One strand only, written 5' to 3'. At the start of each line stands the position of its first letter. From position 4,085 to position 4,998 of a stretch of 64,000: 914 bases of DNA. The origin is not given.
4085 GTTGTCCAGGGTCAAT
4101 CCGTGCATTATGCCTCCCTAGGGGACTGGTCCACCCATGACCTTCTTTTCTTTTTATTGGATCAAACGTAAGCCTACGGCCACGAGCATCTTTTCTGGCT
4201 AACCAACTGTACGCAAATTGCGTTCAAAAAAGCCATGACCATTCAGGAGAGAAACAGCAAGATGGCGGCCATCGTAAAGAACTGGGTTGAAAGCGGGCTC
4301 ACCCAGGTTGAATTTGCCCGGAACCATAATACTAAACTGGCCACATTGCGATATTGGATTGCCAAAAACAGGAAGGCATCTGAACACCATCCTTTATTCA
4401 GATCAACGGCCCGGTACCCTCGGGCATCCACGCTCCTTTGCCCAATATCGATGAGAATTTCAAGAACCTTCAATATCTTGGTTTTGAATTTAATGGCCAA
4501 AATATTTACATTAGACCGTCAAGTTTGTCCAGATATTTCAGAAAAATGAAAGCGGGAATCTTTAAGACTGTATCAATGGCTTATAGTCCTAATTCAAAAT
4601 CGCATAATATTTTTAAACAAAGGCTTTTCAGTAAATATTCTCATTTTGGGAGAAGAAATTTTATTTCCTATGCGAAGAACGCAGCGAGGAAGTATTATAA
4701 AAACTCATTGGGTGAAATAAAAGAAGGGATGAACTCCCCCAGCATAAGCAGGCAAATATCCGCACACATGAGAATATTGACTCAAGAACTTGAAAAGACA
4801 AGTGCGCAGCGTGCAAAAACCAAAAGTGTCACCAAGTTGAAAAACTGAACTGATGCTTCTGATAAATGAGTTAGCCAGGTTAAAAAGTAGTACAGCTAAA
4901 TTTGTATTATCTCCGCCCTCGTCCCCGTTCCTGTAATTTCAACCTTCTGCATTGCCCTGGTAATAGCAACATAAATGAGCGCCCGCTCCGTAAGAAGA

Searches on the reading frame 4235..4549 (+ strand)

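Call 3: search_protein_families(library=pfam, proteins=[window:4235-4549:+], max_evalue=0.1)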
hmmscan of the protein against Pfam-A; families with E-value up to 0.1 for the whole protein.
window:4235-4549:+ (104 aa): 2 families
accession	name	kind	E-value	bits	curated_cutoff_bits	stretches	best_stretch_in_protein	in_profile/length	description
PF01527.26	HTH_Tnp_1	-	0.00015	22.4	24.1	1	11-53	13-55/75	Transposase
PF13518.12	HTH_28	-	0.021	15.4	25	1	13-49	5-40/52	Helix-turn-helix domain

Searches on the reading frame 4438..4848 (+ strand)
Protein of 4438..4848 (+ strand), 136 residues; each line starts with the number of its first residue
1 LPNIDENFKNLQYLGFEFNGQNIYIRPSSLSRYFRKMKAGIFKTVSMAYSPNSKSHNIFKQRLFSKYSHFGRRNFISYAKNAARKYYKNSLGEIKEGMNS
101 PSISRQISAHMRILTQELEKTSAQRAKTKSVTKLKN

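Call 3: search_protein_families(library=pfam, proteins=[window:4438-4848:+], max_evalue=0.1)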
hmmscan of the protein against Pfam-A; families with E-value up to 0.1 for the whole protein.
window:4438-4848:+ (136 aa): 0 families

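Call 4: search_protein_families(library=padloc, proteins=[window:4438-4848:+], max_evalue=0.1)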
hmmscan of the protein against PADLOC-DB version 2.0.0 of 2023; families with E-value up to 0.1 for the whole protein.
window:4438-4848:+ (136 aa): 3 families
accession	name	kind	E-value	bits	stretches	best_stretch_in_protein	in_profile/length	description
PDLC03757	Drt2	-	3.3e-27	93.7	1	7-131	371-477/502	DRT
PDLC02173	Drt2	-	3.8e-22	77.1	1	9-119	319-424/425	-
PDLC03754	RT_UG17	-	0.00022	18.2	1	9-63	261-311/429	DRT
